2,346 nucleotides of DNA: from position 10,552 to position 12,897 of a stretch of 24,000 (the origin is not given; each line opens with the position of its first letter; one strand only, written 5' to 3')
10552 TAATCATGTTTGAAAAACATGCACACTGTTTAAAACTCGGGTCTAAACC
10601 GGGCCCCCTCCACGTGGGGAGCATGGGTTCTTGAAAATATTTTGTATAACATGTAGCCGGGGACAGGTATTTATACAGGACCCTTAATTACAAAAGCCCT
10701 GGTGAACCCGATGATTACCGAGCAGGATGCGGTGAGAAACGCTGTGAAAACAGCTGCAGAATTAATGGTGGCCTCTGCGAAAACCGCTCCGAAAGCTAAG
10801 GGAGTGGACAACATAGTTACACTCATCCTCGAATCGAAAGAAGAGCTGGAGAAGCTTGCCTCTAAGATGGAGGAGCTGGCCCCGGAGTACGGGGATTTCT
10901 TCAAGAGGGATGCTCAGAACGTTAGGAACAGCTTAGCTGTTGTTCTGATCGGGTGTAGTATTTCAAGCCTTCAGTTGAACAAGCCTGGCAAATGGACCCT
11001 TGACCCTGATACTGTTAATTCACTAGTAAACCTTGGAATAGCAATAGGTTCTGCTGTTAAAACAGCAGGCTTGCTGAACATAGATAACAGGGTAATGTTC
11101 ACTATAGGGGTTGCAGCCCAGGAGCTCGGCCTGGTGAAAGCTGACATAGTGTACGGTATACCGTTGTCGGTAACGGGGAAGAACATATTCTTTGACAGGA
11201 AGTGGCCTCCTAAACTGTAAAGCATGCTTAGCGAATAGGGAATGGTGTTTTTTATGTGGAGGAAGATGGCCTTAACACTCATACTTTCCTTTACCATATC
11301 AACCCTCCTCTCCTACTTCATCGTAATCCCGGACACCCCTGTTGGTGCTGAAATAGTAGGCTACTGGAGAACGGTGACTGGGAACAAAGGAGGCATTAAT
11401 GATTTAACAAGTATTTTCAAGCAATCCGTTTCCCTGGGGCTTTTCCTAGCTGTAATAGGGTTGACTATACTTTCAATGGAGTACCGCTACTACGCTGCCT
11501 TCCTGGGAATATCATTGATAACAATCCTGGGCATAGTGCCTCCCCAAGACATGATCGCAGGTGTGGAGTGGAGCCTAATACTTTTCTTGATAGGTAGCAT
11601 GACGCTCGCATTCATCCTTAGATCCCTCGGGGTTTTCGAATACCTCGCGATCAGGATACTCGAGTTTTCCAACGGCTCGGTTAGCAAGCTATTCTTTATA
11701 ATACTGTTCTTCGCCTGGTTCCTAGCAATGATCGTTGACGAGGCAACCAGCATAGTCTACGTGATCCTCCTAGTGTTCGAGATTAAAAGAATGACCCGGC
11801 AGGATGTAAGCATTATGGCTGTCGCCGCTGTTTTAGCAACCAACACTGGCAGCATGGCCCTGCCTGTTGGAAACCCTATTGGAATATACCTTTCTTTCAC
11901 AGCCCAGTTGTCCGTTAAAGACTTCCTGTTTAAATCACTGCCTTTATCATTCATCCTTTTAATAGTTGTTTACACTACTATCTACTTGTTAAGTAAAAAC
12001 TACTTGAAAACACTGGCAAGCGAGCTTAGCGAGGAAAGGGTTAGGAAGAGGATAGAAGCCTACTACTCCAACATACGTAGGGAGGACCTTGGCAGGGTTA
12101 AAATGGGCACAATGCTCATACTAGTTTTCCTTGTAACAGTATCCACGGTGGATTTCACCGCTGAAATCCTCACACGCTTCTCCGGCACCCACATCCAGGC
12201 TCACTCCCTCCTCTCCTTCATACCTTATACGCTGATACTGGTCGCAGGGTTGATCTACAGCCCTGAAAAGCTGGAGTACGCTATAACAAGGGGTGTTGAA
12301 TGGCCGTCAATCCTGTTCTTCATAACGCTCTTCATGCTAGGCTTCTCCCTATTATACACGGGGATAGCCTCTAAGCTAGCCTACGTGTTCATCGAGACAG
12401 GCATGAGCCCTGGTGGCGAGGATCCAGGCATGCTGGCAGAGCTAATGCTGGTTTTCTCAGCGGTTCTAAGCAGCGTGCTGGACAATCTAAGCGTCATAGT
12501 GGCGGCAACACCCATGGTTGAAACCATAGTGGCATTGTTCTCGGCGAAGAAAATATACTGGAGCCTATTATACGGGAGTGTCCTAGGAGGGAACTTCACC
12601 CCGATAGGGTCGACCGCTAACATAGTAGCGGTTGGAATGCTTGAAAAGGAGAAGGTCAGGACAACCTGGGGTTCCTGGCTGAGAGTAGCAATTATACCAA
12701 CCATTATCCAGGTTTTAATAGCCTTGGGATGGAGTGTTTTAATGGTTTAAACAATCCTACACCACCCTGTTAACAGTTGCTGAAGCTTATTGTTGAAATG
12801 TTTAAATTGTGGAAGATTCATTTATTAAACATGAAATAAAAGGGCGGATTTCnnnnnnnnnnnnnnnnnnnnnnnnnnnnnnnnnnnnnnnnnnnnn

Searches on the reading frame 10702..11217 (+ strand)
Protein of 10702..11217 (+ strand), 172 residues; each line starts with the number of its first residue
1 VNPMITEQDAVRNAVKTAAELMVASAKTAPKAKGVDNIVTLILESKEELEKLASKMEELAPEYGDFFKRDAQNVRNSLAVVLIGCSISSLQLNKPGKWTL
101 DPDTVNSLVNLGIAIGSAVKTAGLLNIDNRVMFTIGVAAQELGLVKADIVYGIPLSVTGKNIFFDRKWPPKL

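Call 16: search_protein_families(library=pfam, proteins=[window:10702-11217:+], max_evalue=0.001)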
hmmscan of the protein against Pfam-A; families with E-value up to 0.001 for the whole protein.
window:10702-11217:+ (172 aa): 1 family
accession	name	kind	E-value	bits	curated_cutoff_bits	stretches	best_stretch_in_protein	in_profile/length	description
PF09918.14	DUF2148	-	3.6e-30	104.2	25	1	102-166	3-68/68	Uncharacterized protein containing a ferredoxin domain (DUF2148)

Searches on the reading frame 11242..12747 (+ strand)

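Call 3: search_protein_families(library=pfam, proteins=[window:11242-12747:+], max_evalue=1)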
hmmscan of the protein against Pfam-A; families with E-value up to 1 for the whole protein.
window:11242-12747:+ (502 aa): 3 families
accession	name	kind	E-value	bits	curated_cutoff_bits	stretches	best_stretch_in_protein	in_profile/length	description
PF03600.22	CitMHS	-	1.5e-41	143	31.9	2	85-444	14-335/336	Citrate transporter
PF02040.21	ArsB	-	8.1e-09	35.8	22.2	1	84-495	24-416/423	Arsenical pump membrane protein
PF00939.25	Na_sulph_symp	-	3.3e-06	26.8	27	2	60-247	268-462/472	Sodium:sulfate symporter transmembrane region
